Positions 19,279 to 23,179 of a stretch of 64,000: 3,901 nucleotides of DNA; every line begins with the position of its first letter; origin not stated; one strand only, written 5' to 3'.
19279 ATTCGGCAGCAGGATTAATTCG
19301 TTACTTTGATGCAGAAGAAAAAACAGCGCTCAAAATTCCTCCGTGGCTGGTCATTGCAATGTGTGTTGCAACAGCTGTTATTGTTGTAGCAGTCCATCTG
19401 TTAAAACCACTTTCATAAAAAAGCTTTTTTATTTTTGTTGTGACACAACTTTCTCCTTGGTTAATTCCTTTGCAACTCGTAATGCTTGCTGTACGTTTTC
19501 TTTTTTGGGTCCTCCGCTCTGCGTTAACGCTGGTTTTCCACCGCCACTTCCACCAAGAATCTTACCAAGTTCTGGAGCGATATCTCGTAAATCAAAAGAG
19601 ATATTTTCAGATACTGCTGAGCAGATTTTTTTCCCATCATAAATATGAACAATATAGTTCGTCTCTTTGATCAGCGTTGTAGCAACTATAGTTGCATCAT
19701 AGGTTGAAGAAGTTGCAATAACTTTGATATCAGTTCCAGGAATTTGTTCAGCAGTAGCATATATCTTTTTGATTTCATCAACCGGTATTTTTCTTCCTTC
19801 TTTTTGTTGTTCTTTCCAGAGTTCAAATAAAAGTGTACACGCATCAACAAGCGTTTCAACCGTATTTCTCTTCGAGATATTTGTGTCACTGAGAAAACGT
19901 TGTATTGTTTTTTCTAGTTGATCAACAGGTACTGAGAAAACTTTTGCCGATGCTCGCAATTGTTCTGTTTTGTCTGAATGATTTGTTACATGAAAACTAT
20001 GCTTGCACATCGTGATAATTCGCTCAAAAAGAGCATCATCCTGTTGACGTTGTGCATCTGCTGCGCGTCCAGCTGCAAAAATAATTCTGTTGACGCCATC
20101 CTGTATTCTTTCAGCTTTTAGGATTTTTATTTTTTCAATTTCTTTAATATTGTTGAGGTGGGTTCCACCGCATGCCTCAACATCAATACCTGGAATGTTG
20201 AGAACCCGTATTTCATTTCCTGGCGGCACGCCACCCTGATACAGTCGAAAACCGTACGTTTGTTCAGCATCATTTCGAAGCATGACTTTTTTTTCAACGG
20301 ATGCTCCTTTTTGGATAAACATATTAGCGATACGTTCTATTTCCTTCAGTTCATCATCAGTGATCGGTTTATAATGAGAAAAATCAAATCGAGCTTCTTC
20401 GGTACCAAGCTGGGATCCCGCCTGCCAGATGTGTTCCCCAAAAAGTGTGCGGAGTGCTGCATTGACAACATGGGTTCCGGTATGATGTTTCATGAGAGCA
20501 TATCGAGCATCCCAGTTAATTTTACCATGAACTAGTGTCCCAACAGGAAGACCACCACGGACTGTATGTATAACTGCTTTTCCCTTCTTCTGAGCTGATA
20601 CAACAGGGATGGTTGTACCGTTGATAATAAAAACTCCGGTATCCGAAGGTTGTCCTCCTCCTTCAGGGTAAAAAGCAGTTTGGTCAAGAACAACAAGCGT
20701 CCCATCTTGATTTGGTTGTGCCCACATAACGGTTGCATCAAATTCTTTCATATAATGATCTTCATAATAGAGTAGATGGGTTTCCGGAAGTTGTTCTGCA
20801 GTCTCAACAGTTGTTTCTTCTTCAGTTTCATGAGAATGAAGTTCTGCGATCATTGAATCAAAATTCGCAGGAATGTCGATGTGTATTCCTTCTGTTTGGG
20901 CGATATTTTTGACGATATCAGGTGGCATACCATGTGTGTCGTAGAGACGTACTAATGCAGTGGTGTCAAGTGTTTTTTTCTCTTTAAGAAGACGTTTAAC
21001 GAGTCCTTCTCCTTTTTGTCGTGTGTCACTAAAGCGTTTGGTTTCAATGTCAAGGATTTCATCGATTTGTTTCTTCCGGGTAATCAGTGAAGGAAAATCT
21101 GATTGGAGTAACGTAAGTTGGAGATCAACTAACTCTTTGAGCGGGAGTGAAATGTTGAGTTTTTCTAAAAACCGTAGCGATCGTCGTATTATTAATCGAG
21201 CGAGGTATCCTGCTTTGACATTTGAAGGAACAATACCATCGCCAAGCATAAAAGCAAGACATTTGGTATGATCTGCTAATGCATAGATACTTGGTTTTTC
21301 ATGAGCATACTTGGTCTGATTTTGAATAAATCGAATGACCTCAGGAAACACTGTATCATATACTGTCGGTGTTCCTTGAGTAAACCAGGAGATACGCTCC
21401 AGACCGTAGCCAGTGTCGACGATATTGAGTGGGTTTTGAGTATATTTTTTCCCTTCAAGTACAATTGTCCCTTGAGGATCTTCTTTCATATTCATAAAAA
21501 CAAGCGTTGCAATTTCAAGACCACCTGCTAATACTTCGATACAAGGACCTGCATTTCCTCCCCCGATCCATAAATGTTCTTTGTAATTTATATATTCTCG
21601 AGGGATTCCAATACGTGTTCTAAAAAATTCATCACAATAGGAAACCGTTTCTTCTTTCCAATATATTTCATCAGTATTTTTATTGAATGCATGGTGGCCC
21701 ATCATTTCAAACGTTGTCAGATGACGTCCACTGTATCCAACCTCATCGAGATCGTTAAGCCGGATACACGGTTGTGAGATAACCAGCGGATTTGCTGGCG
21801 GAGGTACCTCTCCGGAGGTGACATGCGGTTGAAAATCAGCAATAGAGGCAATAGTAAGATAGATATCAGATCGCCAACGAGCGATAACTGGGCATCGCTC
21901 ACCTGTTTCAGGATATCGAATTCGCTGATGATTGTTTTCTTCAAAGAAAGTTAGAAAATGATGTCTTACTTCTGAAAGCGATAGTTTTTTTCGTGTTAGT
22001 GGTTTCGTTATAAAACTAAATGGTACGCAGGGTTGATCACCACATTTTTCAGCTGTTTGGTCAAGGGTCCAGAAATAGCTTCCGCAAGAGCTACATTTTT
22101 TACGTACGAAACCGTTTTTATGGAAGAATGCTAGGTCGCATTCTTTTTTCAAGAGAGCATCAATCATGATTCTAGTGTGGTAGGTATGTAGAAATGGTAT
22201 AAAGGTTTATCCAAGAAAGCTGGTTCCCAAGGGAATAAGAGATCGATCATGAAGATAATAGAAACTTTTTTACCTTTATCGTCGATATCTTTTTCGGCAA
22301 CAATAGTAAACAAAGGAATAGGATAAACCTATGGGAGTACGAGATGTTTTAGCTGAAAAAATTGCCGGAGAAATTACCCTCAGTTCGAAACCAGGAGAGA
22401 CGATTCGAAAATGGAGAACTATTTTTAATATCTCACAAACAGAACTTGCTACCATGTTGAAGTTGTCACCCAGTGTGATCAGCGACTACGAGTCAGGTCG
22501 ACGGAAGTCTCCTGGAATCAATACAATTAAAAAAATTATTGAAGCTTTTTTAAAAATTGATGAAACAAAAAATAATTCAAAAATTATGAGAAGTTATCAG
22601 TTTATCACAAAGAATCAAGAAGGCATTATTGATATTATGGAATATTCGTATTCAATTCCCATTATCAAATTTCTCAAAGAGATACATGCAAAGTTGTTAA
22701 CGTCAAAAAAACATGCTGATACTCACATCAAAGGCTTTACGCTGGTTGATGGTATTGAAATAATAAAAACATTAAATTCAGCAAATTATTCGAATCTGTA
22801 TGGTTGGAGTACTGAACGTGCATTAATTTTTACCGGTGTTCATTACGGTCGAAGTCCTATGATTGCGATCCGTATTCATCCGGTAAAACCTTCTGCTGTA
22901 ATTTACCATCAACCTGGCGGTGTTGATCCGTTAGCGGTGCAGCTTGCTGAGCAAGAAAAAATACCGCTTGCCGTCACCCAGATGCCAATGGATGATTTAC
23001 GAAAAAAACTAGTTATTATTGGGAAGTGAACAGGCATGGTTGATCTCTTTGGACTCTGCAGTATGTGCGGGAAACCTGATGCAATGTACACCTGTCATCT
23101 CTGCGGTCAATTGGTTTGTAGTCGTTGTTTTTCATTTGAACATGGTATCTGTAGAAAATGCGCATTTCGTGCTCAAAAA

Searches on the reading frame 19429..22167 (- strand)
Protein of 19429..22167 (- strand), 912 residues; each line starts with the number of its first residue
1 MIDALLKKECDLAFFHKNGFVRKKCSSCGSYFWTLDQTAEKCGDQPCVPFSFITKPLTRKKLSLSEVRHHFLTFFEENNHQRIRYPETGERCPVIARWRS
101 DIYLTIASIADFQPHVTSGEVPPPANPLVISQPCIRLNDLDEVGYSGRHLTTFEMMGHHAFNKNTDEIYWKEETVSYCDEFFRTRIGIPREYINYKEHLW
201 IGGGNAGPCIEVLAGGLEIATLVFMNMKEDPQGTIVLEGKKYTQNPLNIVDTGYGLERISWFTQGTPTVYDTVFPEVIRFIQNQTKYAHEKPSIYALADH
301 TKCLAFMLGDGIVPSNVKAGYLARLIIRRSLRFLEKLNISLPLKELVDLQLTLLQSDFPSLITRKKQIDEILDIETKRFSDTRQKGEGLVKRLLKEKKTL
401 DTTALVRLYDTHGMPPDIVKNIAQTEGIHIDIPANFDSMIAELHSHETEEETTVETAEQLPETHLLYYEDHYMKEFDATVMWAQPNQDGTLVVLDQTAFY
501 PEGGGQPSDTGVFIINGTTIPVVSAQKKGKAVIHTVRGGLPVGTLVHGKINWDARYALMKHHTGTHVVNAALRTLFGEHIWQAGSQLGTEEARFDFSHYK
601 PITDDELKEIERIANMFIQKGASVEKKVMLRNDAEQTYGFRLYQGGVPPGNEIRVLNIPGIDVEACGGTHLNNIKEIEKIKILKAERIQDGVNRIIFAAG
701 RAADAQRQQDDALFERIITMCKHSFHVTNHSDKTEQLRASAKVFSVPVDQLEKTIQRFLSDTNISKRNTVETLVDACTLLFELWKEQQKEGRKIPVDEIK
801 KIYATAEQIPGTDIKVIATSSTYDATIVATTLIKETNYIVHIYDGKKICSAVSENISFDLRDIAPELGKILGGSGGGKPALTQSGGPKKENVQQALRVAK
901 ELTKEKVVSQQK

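Call 39: search_protein_families(library=pfam, proteins=[window:19429-22167:-], max_evalue=0.001)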
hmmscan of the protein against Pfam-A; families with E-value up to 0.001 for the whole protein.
window:19429-22167:- (912 aa): 3 families
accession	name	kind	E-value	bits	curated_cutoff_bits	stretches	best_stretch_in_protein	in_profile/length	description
PF01411.24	tRNA-synt_2c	-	2.2e-119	399.9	30.3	2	288-553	266-551/552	tRNA synthetases class II (A)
PF07973.19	tRNA_SAD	-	4.6e-13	49.4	24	1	653-695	1-43/44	Threonyl and Alanyl tRNA synthetase second additional domain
PF02272.25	DHHA1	-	1e-07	32.8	25.9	1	828-904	21-101/102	DHHA1 domain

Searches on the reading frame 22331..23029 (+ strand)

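Call 91: search_protein_families(library=pfam, proteins=[window:22331-23029:+], max_evalue=0.00001)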
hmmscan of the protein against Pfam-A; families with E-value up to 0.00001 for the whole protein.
window:22331-23029:+ (232 aa): 2 families
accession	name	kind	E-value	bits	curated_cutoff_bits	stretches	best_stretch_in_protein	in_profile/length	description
PF01381.28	HTH_3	-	4.3e-11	43.1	23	1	25-73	1-48/55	Helix-turn-helix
PF12844.13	HTH_19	-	5.7e-08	33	30.2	1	22-73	1-51/64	Helix-turn-helix domain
